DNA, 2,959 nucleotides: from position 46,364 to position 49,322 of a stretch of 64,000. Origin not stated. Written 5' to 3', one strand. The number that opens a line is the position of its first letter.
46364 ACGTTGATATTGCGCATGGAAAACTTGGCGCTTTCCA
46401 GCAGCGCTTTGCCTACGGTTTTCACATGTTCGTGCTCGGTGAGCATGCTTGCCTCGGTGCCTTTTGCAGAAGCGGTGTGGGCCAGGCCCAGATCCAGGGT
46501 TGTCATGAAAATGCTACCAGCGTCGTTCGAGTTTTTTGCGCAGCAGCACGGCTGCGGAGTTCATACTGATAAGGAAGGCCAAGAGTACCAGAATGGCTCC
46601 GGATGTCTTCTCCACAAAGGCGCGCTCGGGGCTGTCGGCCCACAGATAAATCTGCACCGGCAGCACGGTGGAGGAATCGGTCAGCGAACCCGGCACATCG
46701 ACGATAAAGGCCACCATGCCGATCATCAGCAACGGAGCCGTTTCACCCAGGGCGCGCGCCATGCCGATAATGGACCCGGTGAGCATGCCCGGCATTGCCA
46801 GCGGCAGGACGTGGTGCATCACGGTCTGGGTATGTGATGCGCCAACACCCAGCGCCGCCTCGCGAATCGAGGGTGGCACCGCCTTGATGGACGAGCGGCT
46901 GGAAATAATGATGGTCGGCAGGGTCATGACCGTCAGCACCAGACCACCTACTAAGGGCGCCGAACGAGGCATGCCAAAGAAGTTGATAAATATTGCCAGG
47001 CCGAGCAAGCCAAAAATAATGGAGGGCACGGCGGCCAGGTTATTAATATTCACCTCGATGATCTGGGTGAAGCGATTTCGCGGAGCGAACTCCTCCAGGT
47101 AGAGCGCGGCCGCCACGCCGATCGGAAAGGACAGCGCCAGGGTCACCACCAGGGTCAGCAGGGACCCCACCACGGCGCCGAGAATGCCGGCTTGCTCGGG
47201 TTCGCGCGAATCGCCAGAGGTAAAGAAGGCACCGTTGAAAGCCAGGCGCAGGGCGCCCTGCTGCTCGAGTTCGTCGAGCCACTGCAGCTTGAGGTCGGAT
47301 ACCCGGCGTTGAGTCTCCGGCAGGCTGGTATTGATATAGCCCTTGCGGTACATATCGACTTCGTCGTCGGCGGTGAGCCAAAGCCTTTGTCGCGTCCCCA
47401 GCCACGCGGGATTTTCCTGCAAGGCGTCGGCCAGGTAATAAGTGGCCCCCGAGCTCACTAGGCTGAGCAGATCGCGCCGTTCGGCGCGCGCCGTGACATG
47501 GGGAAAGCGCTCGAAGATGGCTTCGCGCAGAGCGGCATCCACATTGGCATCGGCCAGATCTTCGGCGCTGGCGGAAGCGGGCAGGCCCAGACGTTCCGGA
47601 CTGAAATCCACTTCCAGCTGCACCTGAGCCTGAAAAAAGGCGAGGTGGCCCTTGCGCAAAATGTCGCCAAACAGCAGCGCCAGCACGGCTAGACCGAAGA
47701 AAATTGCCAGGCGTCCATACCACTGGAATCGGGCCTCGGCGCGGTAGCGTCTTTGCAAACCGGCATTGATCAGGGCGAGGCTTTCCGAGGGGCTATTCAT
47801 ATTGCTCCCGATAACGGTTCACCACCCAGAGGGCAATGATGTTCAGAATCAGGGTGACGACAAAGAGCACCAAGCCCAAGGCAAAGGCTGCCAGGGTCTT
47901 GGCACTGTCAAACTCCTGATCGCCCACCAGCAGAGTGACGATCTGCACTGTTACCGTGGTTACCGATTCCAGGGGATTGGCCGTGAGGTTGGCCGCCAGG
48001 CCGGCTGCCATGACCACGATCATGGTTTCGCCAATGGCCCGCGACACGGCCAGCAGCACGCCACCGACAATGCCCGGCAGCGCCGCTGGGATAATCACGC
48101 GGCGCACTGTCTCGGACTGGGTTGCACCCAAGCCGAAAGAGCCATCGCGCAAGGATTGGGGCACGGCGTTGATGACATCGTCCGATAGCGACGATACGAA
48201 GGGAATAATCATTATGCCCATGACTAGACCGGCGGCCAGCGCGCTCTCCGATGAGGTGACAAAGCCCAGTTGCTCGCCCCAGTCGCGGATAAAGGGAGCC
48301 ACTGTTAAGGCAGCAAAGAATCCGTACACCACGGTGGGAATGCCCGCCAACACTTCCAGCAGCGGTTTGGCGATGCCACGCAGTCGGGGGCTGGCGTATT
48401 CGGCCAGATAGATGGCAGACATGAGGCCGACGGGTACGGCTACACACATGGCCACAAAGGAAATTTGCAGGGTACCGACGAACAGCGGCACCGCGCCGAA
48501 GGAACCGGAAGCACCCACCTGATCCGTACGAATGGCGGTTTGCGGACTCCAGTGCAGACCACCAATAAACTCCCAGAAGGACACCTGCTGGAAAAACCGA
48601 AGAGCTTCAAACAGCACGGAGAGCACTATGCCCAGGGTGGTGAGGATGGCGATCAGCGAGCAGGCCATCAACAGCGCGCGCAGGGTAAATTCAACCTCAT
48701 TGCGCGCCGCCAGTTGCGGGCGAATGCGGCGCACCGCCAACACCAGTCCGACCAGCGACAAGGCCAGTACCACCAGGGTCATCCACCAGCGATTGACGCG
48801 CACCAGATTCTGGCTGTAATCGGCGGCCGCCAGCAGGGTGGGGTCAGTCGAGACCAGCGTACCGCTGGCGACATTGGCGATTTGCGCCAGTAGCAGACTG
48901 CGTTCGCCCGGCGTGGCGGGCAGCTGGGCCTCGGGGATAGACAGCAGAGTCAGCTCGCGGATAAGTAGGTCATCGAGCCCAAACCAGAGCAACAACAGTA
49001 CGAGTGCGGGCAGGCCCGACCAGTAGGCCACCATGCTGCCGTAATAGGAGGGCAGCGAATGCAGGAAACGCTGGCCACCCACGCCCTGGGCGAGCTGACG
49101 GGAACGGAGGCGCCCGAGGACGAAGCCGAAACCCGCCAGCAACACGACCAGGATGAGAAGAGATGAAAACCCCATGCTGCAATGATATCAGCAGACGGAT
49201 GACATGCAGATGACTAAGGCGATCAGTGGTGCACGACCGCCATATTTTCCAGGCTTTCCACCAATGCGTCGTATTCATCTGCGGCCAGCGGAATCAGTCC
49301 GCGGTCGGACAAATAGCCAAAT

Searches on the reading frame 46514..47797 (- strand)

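Call 71: search_protein_families(library=ncbifam, proteins=[window:46514-47797:-], max_evalue=1e-25)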
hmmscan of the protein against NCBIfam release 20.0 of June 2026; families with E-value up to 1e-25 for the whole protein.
window:46514-47797:- (427 aa): 2 families
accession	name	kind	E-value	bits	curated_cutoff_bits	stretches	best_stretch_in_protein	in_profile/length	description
TIGR00974.1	3a0107s02c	equivalog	4.4e-65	219.5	193.45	1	186-424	33-271/272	phosphate ABC transporter permease PstA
TIGR02138.1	phosphate_pstC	equivalog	3.4e-38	131.4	196.45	1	177-418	34-292/296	phosphate ABC transporter permease subunit PstC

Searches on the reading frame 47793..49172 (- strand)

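Call 71: search_protein_families(library=ncbifam, proteins=[window:47793-49172:-], max_evalue=1e-25)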
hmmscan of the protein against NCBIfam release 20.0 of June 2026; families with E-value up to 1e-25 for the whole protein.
window:47793-49172:- (459 aa): 3 families
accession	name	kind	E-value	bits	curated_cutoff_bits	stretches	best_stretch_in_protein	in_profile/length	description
TIGR02138.1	phosphate_pstC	equivalog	6.7e-86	288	196.45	1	164-454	4-295/296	phosphate ABC transporter permease subunit PstC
TIGR00974.1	3a0107s02c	equivalog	2.3e-50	171.2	193.45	1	164-455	4-271/272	phosphate ABC transporter permease PstA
NF008435.0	PRK11275.1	equivalog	1.5e-30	106.4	502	1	163-454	18-312/319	phosphate ABC transporter permease PstC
